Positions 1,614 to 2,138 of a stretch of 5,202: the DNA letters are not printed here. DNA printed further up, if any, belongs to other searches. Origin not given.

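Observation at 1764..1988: Sharply AT-rich 74-aa ORF: compositional island suggestive of a recently acquired moron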

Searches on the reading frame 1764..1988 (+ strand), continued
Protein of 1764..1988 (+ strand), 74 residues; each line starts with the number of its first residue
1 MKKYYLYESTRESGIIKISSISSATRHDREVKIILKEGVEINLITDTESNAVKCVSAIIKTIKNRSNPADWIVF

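Call 58: fold_search(model_id=the predicted structure, library=viral)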
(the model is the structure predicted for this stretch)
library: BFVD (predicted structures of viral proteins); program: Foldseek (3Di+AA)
matches with E <= 10: 921; with E <= 0.001: 0
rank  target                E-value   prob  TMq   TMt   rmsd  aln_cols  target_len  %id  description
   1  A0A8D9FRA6            6.4e-03  1.00  0.63  0.12   2.4        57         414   23  Uncharacterized protein [uncultured marine phage]
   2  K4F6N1                2.0e-02  1.00  0.54  0.20   2.6        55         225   18  Uncharacterized protein [Cronobacter phage vB_CsaM_GAP32]
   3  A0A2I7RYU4            5.7e-02  0.84  0.41  0.25   7.9        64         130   17  (no name in the UniProt tables at hand)
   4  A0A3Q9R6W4            8.5e-02  1.00  0.60  0.16   1.2        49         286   10  (no name in the UniProt tables at hand)
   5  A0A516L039            9.1e-02  1.00  0.69  0.60   1.5        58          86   10  (no name in the UniProt tables at hand)
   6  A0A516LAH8            9.1e-02  0.57  0.40  0.33   5.9        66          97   18  (no name in the UniProt tables at hand)
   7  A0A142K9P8            1.2e-01  0.51  0.41  0.31  11.6        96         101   14  Uncharacterized protein [Gordonia phage Yeezy]
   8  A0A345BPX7            1.4e-01  0.57  0.43  0.32  14.2        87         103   15  (no name in the UniProt tables at hand)
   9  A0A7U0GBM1            1.4e-01  1.00  0.64  0.35   0.7        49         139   18  Uncharacterized protein [Klebsiella phage vB_KpM_FBKp24]
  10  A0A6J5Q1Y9            1.4e-01  0.97  0.56  0.57   3.7        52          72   17  Uncharacterized protein [uncultured Caudovirales phage]
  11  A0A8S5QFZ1            1.4e-01  0.96  0.51  0.38   2.1        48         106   17  Uncharacterized protein [Myoviridae sp. ctdNl2]
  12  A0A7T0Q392            1.4e-01  0.69  0.36  0.20   5.6        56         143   12  Uncharacterized protein [Gordonia phage NancyRae]
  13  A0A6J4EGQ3            1.4e-01  0.33  0.28  0.24   6.5        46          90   17  (no name in the UniProt tables at hand)
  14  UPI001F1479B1         1.5e-01  0.99  0.61  0.29   2.0        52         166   12  (no name look-up for this kind of identifier)
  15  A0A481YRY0            1.6e-01  0.97  0.69  0.54   3.1        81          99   14  Uncharacterized protein [Marseillevirus LCMAC101]
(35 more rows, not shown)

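Call 63: fold_search(model_id=the predicted structure, library=pdb)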
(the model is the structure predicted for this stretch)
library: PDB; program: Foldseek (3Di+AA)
matches with E <= 10: 829; with E <= 0.001: 0
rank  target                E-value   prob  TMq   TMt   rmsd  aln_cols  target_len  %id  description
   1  1j8i_MODEL_1_A        6.9e-02  0.90  0.42  0.35   4.9        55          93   24  Solution Structure of Human Lymphotactin (released 2001-10-24)
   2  2cod_MODEL_1_A        9.7e-02  0.99  0.60  0.40   2.0        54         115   20  Solution structure of the N-terminal PH domain of ARAP2 protein from human (released 2005-11-17)
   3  8gvl_A                1.6e-01  0.90  0.56  0.17   3.9        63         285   13  PTPN21 FERM (released 2023-09-20)
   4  7yir                  2.0e-01  0.98  0.62  0.47   2.2        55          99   18  Crystal structure of N-terminal PH domain of ARAP3 protein from human (released 2023-05-03)
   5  6qlz_B                2.4e-01  0.97  0.56  0.46   2.7        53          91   21  IDOL F3ab subdomain (released 2020-02-19)
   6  4m8a_A                2.4e-01  0.63  0.45  0.49   4.4        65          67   17  Crystal Structure of Thermotoga maritima FtsH Periplasmic Domain (released 2014-09-17)
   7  2muy_MODEL_1_A        2.6e-01  0.66  0.44  0.41   4.0        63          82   10  The solution structure of the FtsH periplasmic N-domain (released 2015-01-28)
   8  5l04_A                2.8e-01  0.98  0.52  0.09   1.0        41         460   17  STRUCTURE OF INTERFERON LAMBDA 1 RECEPTOR WITH HUMAN KINASE JAK1 (released 2016-10-12)
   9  2hdm_MODEL_1_A        3.0e-01  0.60  0.41  0.41   5.4        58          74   21  Solution structure of V21C/V59C Lymphotactin/XCL1 (released 2007-05-01)
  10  9a2p_MODEL_1_A        3.2e-01  0.69  0.47  0.07   3.7        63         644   11  Model of E. coli FtsH by in-cell photo-crosslinking MS and deep learning (released 2023-02-24)
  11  4m8a_B                3.4e-01  0.54  0.46  0.50   4.3        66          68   14  Crystal Structure of Thermotoga maritima FtsH Periplasmic Domain (released 2014-09-17)
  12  2o2l_H                3.4e-01  0.41  0.41  0.34   5.1        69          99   19  Crystal structure of human heat-labile enterotoxin in complex with a blood group A antigen analog (released 2007-08-14)
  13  6ial_I                3.4e-01  0.28  0.40  0.33   5.6        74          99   20  Porcine E.coli heat-labile enterotoxin B-pentamer in complex with Lacto-N-neohexaose (released 2019-02-27)
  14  4po6_A                3.6e-01  0.98  0.58  0.10   1.0        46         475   15  Crystal structure of the human TYK2 FERM and SH2 domains with an IFNAR1 intracellular peptide (released 2014-04-02)
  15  5wew_B                3.6e-01  0.07  0.21  0.15   9.4        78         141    6  Crystal structure of Klebsiella pneumoniae fosfomycin resistance protein (FosAKP) with inhibitor (ANY1) bound (released 2018-07-18)
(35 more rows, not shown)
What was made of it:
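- Foldseek gives TM about 0.6 to ARAP2/3 PH and FERM F3 domains (call 63). Foldseek E-values are weak, 0.07 or higher (call 63).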

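Call 67: search_protein_families(library=padloc, proteins=[window:1764-1985:+], max_evalue=0.1)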
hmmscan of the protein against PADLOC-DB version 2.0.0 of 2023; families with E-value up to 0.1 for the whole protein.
window:1764-1985:+ (74 aa): 0 families

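Call 68: search_protein_families(library=ncbifam, proteins=[window:1764-1985:+], max_evalue=0.1)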
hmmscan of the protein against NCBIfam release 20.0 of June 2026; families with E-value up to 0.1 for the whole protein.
window:1764-1985:+ (74 aa): 0 families

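Call 74: search_dna_similar(query=window:1764-1985:+, collection=plasmids, mode=protein, max_evalue=1, max_rows=5)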
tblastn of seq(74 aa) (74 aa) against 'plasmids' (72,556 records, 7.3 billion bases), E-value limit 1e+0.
No match.

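Call 75: search_protein_families(library=pfam, alignment_id=A4, max_evalue=5)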
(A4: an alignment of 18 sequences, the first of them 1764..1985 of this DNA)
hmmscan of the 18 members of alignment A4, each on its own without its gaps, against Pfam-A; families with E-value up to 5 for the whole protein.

A. member 1, window:1764-1985:+ (74 aa): 1 family
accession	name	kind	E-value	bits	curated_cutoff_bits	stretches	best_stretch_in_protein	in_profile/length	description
PF25401.1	PH_27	-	0.13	13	27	1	15-59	49-94/110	Kinetoplastid PH-like domain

B. families by the number of members that match (of 18 scanned): 4 families
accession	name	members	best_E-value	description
PF01187.23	MIF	3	0.13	Macrophage migration inhibitory factor (MIF)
PF22081.2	SwaI-like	1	0.026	SwaI restriction endonuclease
PF02025.20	IL5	1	0.041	Interleukin 5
PF25401.1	PH_27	1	0.13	Kinetoplastid PH-like domain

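Call 76: search_protein_families(library=phrogs, alignment_id=A4, max_evalue=5)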
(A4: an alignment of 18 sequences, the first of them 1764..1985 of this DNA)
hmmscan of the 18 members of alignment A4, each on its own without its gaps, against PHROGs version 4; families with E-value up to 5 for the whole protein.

A. member 1, window:1764-1985:+ (74 aa): 3 families
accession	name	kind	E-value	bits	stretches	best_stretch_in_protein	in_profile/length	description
phrog_33130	-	unknown function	0.13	13.3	1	12-64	29-80/90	-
phrog_33372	-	tail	0.13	12.6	1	20-64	44-88/250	tail assembly chaperone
phrog_17464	-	DNA, RNA and nucleotide metabolism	0.19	12.9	1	17-65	31-77/100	replication protein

B. families by the number of members that match (of 18 scanned): 11 families
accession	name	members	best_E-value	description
phrog_38102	-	5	0.13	virion structural protein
phrog_3876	-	4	0.061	-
phrog_11417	-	1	0.042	-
phrog_20287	-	1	0.048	-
phrog_38375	-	1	0.078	-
phrog_33372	-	1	0.13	tail assembly chaperone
phrog_33130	-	1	0.13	-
phrog_10848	-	1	0.14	-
phrog_35420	-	1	0.16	-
phrog_17464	-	1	0.19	replication protein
phrog_19261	-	1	0.2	-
